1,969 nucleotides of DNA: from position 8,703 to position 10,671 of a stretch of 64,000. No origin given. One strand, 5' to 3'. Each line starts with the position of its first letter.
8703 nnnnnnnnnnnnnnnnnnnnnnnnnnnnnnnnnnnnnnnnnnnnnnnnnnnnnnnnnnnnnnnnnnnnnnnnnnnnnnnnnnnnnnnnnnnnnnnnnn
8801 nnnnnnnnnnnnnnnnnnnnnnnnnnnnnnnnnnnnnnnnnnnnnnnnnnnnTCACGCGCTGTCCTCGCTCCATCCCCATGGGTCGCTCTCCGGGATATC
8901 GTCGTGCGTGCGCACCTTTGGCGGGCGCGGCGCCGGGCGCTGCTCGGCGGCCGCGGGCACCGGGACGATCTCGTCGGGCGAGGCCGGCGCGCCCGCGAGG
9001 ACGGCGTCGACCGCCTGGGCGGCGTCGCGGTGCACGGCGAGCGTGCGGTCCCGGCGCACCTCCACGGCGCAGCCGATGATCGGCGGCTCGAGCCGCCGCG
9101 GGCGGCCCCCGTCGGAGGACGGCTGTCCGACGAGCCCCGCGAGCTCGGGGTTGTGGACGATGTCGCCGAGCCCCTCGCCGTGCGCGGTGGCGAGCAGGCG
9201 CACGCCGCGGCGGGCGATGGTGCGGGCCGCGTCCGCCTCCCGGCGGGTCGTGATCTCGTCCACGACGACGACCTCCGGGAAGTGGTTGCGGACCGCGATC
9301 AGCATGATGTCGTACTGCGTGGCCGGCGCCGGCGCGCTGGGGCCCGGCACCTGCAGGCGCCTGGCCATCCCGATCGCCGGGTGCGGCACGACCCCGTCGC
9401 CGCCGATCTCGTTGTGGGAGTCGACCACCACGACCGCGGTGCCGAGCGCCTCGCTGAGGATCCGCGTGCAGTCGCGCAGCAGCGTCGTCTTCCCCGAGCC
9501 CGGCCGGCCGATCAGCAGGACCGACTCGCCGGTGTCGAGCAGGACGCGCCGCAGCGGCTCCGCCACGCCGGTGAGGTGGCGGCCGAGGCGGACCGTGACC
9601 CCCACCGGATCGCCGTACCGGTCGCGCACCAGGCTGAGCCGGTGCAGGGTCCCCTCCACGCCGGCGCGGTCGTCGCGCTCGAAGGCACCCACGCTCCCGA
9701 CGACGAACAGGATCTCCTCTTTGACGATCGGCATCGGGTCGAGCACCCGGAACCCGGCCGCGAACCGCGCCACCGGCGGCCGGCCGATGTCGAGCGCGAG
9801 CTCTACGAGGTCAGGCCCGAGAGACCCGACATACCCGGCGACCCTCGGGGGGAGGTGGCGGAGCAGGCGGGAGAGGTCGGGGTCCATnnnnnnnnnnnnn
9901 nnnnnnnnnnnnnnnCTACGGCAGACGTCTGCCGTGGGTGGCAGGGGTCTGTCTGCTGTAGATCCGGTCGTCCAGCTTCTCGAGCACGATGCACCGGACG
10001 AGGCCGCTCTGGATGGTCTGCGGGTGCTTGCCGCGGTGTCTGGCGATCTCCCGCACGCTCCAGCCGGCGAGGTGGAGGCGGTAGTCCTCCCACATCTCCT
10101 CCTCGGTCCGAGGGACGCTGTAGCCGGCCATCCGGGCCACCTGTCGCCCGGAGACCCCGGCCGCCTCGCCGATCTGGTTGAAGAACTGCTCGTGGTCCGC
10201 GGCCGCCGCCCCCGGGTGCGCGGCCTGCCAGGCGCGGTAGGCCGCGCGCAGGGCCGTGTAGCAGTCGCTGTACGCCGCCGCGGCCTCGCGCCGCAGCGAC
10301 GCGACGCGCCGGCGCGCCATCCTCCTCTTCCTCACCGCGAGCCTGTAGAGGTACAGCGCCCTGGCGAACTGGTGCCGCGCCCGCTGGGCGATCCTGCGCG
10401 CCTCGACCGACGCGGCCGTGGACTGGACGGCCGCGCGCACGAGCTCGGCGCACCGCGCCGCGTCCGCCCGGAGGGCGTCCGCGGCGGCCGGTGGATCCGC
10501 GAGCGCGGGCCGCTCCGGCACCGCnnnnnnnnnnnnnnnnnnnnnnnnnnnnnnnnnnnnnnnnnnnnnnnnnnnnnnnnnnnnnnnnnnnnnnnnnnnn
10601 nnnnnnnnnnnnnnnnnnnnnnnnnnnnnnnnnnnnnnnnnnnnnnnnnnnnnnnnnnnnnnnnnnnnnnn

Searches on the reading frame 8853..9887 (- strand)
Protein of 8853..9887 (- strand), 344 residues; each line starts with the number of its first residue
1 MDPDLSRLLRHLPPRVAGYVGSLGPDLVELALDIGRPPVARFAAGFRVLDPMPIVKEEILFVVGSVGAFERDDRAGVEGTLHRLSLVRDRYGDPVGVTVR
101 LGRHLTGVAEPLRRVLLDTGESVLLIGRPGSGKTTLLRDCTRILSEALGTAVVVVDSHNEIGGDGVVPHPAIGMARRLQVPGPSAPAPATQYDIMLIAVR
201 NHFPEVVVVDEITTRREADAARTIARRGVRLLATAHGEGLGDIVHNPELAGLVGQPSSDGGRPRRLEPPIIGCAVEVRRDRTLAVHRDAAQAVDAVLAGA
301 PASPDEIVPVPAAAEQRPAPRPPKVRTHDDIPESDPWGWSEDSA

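Call 9: search_protein_families(library=pfam, proteins=[window:8853-9887:-], max_evalue=0.01)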
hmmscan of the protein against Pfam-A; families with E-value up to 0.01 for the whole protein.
window:8853-9887:- (344 aa): 11 families
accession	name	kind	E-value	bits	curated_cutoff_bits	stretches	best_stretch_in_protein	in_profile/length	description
PF19568.5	Spore_III_AA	-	7e-17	61.9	27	1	97-254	119-276/306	Sporulation stage III, protein AA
PF13191.12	AAA_16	-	1.6e-06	29.2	32.6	1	104-159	8-61/167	AAA ATPase domain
PF13401.12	AAA_22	-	0.00035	21.3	27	1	120-212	5-93/130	AAA domain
PF13604.12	AAA_30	-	0.00052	20.2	27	1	113-155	11-52/191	AAA domain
PF00005.33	ABC_tran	-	0.00085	20.4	25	1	117-151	8-42/137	ABC transporter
PF07728.20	AAA_5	-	0.0025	18.3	22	1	122-213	1-76/139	AAA domain (dynein-related subfamily)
PF25199.1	nSTAND_NTPase5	-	0.0029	17.9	34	1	121-160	42-81/145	Novel STAND NTPase 5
PF13481.12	AAA_25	-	0.005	16.9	27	0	116-141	29-54/195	AAA domain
PF13671.12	AAA_33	-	0.0055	17.4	27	0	123-229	2-97/143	AAA domain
PF13555.12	AAA_29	-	0.0063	16.7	27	0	117-137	19-39/61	P-loop containing region of AAA domain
PF20720.3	nSTAND3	-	0.0081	16.3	27.2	0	117-160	14-56/155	Novel STAND NTPase 3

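Call 14: find_encoding_contigs(protein=window:8853-9887:-, flank=10000, max_places=6)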
Protein window:8853-9887:- (344 aa): 9 contigs read that carry it; 6 places shown.
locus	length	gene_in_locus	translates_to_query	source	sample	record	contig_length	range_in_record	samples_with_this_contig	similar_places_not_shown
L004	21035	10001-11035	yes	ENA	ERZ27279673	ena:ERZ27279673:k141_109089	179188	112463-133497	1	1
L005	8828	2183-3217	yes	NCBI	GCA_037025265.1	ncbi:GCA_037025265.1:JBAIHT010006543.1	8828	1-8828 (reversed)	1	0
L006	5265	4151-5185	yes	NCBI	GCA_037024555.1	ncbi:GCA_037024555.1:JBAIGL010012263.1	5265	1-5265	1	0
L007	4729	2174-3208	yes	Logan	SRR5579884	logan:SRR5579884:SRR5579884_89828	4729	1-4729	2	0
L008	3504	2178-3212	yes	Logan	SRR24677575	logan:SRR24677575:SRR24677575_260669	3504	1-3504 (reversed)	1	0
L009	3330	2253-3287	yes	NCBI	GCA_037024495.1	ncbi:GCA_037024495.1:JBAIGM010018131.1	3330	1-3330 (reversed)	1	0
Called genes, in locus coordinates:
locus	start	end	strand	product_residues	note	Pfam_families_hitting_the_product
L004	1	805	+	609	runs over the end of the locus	PF00664:ABC_membrane, PF00005:ABC_tran, PF02463:SMC_N (faint)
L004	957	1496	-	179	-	PF00296:Bac_luciferase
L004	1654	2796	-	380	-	PF00589:Phage_integrase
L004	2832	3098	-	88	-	PF12728:HTH_17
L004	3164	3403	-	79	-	PF12728:HTH_17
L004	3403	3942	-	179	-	-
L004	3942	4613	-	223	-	-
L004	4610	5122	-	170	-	-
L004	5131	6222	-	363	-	-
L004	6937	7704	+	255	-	PF00027:cNMP_binding, PF13545:HTH_Crp_2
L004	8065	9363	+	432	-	-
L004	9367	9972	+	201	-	PF13936:HTH_38 (faint)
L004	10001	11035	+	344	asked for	PF19568:Spore_III_AA, PF13191:AAA_16 (weak)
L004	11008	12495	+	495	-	PF00140:Sigma70_r1_2, PF04542:Sigma70_r2, PF04539:Sigma70_r3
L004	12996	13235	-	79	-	-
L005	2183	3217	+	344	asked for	PF19568:Spore_III_AA, PF13191:AAA_16 (weak)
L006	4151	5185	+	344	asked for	PF19568:Spore_III_AA, PF13191:AAA_16 (weak)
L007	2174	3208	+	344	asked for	PF19568:Spore_III_AA, PF13191:AAA_16 (weak)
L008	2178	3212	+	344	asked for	PF19568:Spore_III_AA, PF13191:AAA_16 (weak)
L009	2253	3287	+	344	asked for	PF19568:Spore_III_AA, PF13191:AAA_16 (weak)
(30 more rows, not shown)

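Call 44: search_protein_families(library=phrogs, proteins=[window:8853-9887:-], max_evalue=1)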
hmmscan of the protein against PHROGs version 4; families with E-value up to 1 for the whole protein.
window:8853-9887:- (344 aa): 19 families
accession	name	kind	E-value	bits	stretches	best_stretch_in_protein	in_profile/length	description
phrog_2666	-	head and packaging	0.001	18.8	1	101-166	302-366/555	terminase large subunit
phrog_293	-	moron, auxiliary metabolic gene and host takeover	0.0021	17.1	1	118-145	161-188/1058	ABC transporter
phrog_12778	-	unknown function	0.01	16.4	1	197-251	37-91/200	-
phrog_800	-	head and packaging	0.016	14.8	1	119-151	31-60/511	terminase small subunit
phrog_9172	-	unknown function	0.023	14.5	1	121-156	108-139/509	-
phrog_19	-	DNA, RNA and nucleotide metabolism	0.045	13.6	1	119-140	352-373/621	DnaB-like replicative helicase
phrog_22963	-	unknown function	0.054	13.6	1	100-140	17-55/373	-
phrog_2392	-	moron, auxiliary metabolic gene and host takeover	0.092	12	1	118-143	505-530/726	ABC transporter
phrog_239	-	DNA, RNA and nucleotide metabolism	0.11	12.3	1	117-141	355-379/801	DNA primase/helicase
phrog_296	-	integration and excision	0.12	12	1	119-141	317-339/626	DNA transposition protein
phrog_6012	-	DNA, RNA and nucleotide metabolism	0.14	12.3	1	114-142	142-170/447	DNA helicase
phrog_3757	-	unknown function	0.18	12.2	1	110-156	116-158/367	-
phrog_124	-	DNA, RNA and nucleotide metabolism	0.19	12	1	121-139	44-62/382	Sak4-like ssDNA annealing protein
phrog_25471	-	unknown function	0.4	11.7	1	116-148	17-49/162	-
phrog_10255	-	other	0.45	11.2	1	123-154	4-31/230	kinase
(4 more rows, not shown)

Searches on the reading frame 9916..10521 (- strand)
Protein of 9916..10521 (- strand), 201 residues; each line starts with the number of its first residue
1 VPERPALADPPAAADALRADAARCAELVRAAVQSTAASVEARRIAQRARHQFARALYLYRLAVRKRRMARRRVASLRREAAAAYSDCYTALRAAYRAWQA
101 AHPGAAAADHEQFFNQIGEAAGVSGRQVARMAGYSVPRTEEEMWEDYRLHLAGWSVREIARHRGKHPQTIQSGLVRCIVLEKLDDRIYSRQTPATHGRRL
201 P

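Call 9: search_protein_families(library=pfam, proteins=[window:9916-10521:-], max_evalue=0.01)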
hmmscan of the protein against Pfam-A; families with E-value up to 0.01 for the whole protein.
window:9916-10521:- (201 aa): 3 families
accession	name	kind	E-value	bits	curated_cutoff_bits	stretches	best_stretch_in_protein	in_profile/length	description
PF13936.12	HTH_38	-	8.3e-06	25.9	27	1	148-171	15-38/44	Helix-turn-helix domain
PF14493.12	HTH_40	-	0.0027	18.4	27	1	147-181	6-40/89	Helix-turn-helix domain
PF06056.18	Terminase_5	-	0.0058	17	20.3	0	149-172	9-32/58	Putative ATPase subunit of terminase (gpP-like)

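Call 44: search_protein_families(library=phrogs, proteins=[window:9916-10521:-], max_evalue=1)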
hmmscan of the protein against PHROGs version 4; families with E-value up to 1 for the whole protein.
window:9916-10521:- (201 aa): 6 families
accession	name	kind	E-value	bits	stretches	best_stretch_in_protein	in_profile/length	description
phrog_664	-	DNA, RNA and nucleotide metabolism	0.00015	22.7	1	107-171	47-118/210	DNA binding protein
phrog_3288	-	transcription regulation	0.0063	16.3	1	14-103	413-501/531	transcriptional regulator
phrog_769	-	transcription regulation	0.082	13.9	0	147-172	18-43/89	transcriptional repressor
phrog_31591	-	DNA, RNA and nucleotide metabolism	0.23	12.5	1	137-174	4-41/136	HTH DNA binding protein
phrog_11376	-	unknown function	0.24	12.7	1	114-171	61-122/134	-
phrog_5497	-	DNA, RNA and nucleotide metabolism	0.43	11.8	1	152-174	40-62/65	HTH DNA binding protein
